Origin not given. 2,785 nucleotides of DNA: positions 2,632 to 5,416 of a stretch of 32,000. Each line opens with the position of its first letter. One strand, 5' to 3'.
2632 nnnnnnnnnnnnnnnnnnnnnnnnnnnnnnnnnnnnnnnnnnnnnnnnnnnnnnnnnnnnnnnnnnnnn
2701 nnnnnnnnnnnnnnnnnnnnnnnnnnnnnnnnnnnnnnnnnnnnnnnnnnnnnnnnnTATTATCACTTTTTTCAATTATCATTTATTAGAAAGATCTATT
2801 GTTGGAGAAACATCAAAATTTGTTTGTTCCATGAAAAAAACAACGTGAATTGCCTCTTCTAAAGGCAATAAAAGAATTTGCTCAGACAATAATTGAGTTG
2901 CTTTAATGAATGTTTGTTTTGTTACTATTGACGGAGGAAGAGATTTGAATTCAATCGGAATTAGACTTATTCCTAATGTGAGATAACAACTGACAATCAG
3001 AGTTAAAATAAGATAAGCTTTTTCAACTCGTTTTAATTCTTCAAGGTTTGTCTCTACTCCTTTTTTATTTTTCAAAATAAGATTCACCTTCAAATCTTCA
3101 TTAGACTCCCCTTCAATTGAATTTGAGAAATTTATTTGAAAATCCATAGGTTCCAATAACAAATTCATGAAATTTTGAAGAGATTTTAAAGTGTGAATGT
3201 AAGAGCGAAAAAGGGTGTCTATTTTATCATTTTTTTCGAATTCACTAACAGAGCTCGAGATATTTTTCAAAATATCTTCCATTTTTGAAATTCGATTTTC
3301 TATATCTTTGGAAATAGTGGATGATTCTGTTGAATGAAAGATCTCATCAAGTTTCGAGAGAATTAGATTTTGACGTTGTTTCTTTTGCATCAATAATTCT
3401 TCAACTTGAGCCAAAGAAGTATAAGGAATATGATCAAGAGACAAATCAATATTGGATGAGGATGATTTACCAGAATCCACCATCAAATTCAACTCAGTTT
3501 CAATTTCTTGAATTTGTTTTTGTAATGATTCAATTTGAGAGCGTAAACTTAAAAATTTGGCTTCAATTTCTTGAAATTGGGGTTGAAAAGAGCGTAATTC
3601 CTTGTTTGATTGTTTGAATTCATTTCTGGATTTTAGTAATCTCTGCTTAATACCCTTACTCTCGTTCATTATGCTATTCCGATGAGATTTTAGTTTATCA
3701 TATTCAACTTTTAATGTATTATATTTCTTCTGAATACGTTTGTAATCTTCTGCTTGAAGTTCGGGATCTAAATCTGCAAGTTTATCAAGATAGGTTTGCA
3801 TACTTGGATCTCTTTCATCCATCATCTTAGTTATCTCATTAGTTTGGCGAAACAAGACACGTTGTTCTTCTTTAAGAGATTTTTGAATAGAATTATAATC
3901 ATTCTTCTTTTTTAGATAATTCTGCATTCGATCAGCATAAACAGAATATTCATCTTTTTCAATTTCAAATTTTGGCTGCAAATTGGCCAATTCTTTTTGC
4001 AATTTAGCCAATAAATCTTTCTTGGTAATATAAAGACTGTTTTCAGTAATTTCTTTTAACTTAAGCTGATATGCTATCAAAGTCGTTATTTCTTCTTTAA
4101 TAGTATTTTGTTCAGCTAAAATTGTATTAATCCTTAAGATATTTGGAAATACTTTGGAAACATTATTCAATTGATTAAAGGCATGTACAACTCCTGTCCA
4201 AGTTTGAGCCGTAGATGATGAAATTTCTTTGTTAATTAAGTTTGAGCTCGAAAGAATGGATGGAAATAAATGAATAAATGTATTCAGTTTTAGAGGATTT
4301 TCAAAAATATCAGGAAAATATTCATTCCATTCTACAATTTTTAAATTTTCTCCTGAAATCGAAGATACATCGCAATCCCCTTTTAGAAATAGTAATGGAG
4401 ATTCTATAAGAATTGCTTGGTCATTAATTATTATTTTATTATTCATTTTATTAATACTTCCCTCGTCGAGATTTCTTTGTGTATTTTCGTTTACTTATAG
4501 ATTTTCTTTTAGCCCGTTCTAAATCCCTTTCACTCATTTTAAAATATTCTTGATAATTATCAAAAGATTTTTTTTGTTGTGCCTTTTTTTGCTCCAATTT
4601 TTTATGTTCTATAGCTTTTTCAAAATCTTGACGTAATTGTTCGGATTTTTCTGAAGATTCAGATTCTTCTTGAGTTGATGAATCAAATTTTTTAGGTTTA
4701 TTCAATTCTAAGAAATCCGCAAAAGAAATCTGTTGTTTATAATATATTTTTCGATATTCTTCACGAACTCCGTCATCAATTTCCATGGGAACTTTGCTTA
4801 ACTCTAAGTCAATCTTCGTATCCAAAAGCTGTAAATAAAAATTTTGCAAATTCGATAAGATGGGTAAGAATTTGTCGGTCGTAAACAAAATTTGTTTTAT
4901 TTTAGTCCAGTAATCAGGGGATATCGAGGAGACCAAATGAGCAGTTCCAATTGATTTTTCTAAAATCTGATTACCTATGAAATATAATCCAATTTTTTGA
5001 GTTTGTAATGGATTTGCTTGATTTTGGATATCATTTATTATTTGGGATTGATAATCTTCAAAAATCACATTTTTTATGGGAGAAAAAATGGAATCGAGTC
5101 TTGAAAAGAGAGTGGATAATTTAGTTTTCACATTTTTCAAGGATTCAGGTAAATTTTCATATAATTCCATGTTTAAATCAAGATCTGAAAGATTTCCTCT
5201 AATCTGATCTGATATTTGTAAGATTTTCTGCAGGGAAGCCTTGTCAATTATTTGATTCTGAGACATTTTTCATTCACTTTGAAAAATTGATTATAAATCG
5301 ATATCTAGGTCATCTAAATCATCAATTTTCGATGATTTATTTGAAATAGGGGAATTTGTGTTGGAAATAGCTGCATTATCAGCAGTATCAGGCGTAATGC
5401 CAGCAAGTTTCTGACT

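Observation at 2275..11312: Eight-gene coupled operon around an AAA+ ATPase that lacks an N-domain, with seven unrecognisable partners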

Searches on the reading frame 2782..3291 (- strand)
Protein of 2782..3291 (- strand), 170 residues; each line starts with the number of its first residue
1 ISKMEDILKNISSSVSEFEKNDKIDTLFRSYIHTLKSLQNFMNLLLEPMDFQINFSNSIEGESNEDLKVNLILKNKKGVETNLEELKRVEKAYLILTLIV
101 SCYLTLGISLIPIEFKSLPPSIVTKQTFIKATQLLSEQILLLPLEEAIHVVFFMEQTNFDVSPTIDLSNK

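Call 101: search_solved_structures(query=A11, max_evalue=10, show_alignments=3)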
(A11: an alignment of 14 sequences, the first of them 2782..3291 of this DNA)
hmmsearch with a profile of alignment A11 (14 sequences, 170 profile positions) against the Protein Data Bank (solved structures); distinct sequences matched with E-value up to 10: 12.
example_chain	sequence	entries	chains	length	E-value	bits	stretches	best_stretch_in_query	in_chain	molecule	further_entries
3ugm_A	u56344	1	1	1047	1.5e-07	34.3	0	124-161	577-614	TAL effector AvrBs3/PthA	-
2ypf_A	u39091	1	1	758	5.2e-05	26.1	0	124-162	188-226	AVRBS3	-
9jo8_A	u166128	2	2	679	0.0034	20.2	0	124-161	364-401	TALE repeat protein targeting mitochondiral ND1-L gene. | TALE repeat protein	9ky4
4ot3_A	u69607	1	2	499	0.016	18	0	124-161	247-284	Hax3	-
4osv_A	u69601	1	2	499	0.028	17.2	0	124-161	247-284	Hax3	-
4gg4_A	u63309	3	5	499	0.029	17.1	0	124-161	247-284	Hax3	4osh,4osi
4oto_A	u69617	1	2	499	0.046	16.5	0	124-161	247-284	Hax3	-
4ost_A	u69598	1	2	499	0.053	16.3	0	124-160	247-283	Hax3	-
4ot0_A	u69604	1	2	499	0.056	16.2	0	124-160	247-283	Hax3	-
4osl_A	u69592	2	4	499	0.056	16.2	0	124-160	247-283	Hax3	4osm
4hpz_A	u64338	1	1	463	0.098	15.4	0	123-161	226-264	dTale2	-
1q8b_A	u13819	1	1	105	0.28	13.9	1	10-86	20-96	Protein yjcS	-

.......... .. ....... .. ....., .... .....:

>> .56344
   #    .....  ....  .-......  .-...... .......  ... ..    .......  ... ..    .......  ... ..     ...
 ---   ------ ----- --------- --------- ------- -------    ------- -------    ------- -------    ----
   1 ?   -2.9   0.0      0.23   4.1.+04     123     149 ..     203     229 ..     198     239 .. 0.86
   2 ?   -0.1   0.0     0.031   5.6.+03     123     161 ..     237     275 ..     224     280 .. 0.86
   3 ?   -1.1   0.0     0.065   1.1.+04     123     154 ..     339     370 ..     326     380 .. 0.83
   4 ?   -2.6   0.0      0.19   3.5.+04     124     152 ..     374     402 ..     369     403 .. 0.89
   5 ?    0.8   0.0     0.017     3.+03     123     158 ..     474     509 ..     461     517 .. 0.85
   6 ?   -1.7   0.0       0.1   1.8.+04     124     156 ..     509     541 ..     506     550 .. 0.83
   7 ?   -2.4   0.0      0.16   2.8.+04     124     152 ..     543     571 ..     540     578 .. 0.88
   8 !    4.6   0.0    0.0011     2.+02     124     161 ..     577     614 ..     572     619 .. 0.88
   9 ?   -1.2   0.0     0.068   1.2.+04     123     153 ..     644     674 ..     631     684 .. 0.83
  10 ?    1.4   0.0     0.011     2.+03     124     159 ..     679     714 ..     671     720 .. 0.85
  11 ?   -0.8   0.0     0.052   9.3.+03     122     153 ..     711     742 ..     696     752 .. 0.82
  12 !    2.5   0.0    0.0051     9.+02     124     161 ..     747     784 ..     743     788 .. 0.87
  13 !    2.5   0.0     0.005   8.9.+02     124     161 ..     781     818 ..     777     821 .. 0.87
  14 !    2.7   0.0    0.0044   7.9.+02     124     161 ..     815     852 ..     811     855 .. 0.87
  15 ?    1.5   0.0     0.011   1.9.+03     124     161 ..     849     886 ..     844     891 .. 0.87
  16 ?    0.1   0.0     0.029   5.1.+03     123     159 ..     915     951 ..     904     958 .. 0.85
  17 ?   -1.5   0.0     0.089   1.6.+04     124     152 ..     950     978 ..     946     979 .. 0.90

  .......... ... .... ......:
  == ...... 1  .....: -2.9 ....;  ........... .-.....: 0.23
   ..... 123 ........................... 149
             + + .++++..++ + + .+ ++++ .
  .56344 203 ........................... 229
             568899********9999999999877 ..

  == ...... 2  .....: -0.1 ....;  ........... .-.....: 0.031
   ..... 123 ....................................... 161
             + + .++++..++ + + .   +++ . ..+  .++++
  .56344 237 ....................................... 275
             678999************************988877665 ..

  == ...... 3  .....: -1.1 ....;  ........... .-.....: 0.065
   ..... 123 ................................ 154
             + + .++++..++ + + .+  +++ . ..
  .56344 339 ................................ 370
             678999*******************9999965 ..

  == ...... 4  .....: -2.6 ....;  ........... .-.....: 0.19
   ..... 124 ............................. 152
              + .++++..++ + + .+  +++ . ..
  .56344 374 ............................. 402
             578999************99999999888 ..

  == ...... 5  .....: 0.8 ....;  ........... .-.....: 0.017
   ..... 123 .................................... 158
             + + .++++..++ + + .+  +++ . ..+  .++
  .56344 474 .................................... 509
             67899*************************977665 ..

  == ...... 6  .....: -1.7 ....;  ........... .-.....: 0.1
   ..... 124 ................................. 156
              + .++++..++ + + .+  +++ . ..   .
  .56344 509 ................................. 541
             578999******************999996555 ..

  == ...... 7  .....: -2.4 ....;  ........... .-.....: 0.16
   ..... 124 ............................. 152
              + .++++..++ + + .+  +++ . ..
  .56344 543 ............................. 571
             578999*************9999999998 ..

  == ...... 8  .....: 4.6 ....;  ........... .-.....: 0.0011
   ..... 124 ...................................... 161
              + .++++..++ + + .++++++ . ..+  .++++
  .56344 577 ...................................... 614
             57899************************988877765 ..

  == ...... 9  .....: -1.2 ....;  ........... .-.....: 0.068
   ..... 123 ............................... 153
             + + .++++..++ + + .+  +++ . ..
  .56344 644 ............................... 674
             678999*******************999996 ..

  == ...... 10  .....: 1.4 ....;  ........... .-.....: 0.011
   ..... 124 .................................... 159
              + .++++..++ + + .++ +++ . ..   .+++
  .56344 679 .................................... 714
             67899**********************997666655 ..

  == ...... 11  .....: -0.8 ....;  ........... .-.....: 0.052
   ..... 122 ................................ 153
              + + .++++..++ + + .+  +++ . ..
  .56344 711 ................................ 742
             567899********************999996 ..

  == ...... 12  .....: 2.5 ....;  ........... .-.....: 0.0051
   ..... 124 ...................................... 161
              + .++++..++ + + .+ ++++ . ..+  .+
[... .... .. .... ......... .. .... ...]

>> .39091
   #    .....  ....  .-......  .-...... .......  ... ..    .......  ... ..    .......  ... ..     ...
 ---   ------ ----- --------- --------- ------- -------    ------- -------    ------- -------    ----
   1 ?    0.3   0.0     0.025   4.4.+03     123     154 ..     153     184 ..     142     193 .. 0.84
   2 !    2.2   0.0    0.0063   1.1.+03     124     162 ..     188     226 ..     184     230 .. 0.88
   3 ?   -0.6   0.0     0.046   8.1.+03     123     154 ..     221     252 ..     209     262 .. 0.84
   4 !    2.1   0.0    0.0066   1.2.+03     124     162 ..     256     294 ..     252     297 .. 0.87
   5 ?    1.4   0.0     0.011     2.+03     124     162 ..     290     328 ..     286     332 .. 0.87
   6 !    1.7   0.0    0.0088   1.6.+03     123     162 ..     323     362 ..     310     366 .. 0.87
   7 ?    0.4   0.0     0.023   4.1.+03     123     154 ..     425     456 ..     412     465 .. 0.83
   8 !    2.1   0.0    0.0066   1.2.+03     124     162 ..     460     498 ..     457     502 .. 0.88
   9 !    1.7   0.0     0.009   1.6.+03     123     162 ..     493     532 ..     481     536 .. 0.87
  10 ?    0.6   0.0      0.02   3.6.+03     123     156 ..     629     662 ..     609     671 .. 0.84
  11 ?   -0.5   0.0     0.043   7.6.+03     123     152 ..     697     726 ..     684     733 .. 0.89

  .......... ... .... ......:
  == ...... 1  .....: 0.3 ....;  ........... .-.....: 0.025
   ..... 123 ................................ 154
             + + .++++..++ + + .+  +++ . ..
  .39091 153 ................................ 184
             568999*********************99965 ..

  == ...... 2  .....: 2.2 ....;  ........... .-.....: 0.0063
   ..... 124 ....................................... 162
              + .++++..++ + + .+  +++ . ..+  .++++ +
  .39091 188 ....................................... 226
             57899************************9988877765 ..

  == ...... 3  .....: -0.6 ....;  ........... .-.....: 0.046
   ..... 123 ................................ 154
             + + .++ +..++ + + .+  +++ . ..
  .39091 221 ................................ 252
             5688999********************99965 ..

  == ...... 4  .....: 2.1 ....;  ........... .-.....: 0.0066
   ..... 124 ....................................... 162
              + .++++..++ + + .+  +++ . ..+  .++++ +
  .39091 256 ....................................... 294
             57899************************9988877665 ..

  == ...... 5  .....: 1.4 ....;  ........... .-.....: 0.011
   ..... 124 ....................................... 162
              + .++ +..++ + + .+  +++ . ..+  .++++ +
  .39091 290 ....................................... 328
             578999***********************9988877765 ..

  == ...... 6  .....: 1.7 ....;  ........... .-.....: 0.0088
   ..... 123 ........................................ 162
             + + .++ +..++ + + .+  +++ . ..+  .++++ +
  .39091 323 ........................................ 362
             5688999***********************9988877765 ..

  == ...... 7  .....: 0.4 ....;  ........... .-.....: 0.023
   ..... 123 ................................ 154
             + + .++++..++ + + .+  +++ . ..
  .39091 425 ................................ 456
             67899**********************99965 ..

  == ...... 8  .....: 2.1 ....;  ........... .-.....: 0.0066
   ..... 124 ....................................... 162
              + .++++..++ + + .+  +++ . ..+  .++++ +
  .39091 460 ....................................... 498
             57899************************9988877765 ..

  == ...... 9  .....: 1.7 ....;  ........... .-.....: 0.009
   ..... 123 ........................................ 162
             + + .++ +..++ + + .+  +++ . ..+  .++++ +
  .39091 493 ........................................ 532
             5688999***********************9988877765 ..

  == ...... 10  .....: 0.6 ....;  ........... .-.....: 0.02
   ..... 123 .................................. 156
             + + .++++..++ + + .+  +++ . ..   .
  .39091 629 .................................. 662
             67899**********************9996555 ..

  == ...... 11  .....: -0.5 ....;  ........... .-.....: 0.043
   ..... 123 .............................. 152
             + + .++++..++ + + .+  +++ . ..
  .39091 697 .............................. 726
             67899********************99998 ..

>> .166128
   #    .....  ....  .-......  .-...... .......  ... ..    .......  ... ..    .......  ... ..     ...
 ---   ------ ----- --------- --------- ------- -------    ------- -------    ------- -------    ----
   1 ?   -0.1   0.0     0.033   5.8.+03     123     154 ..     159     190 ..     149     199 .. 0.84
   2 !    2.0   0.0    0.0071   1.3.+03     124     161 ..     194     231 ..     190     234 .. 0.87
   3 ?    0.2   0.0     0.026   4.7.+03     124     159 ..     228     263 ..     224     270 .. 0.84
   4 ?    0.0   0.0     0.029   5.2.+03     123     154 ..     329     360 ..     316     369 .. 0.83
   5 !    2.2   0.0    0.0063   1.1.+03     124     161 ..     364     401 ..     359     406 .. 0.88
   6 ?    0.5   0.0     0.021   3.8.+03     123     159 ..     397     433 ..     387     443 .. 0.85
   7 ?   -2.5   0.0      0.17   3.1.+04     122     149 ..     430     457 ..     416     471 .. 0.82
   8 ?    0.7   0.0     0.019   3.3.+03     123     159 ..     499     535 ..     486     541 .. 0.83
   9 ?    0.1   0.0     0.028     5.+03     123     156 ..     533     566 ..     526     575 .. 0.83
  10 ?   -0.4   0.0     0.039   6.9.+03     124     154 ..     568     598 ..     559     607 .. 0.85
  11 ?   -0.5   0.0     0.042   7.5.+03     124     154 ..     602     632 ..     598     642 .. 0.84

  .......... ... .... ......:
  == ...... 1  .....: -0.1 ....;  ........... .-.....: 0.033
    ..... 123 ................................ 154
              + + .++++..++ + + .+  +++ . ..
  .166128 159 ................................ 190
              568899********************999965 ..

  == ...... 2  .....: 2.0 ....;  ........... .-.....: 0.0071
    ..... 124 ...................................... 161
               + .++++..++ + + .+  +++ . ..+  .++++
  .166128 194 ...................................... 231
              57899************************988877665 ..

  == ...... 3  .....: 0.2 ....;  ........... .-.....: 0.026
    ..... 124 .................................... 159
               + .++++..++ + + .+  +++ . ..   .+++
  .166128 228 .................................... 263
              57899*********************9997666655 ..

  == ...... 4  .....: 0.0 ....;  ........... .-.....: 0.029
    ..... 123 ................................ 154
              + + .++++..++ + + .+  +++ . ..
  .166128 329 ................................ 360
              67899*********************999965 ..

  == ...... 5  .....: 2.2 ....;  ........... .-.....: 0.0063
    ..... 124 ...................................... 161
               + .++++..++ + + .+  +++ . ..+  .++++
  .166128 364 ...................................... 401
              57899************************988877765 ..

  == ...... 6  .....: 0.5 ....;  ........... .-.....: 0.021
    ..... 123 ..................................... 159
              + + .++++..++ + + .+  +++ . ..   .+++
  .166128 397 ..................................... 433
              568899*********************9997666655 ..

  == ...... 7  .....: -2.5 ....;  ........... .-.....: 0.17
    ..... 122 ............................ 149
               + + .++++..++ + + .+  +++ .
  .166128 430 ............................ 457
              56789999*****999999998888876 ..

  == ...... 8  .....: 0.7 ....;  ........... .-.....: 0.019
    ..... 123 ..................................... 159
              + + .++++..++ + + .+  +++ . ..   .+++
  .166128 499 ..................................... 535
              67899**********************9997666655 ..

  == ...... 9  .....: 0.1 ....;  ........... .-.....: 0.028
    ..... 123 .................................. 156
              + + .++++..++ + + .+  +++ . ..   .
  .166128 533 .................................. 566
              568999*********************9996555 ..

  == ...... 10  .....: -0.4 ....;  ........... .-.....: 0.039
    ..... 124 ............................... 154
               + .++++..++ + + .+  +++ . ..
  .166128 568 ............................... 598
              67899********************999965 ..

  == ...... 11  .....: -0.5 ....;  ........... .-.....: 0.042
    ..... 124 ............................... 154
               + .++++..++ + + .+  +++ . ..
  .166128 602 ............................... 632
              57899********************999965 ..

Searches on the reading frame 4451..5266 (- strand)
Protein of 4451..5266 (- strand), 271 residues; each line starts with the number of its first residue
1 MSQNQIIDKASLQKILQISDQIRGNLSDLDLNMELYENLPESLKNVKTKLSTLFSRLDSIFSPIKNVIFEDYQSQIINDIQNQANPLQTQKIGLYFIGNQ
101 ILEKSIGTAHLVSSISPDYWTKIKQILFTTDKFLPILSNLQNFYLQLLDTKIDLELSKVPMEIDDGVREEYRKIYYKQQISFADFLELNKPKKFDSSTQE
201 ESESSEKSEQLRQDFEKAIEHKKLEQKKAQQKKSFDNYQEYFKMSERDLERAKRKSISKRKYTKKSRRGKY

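Call 3: search_protein_families(library=pfam, proteins=[window:4451-5266:-], max_evalue=1)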
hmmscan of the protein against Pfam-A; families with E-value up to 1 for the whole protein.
window:4451-5266:- (271 aa): 2 families
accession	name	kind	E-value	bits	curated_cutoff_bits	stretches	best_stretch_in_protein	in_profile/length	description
PF07436.16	Curto_V3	-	0.0052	17.6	25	1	45-73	32-60/87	Curtovirus V3 protein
PF05141.17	DIT1_PvcA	-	0.0068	16.4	26.4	1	167-267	88-190/273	Pyoverdine/dityrosine biosynthesis protein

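Call 4: search_protein_families(library=padloc, proteins=[window:4451-5266:-], max_evalue=1)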
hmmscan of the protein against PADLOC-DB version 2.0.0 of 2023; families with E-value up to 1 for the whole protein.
window:4451-5266:- (271 aa): 0 families

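Call 5: search_protein_families(library=ncbifam, proteins=[window:4451-5266:-], max_evalue=1)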
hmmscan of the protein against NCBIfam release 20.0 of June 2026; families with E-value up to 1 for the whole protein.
window:4451-5266:- (271 aa): 2 families
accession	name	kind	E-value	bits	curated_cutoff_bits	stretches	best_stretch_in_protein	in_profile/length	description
TIGR02872.1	spore_ytvI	equivalog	0.26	10.7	198.15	1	33-159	82-197/341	sporulation integral membrane protein YtvI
TIGR00833.1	actII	subfamily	0.29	9.3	874.7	1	12-105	585-669/910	MMPL family RND transporter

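Call 9: search_protein_families(library=phrogs, proteins=[window:4451-5266:-], max_evalue=0.1)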
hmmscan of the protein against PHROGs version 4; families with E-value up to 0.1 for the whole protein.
window:4451-5266:- (271 aa): 2 families
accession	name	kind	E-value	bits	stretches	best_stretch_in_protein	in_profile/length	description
phrog_4068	-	unknown function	0.063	15.1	1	25-74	22-83/89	-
phrog_37807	-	unknown function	0.099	14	0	17-88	49-116/130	-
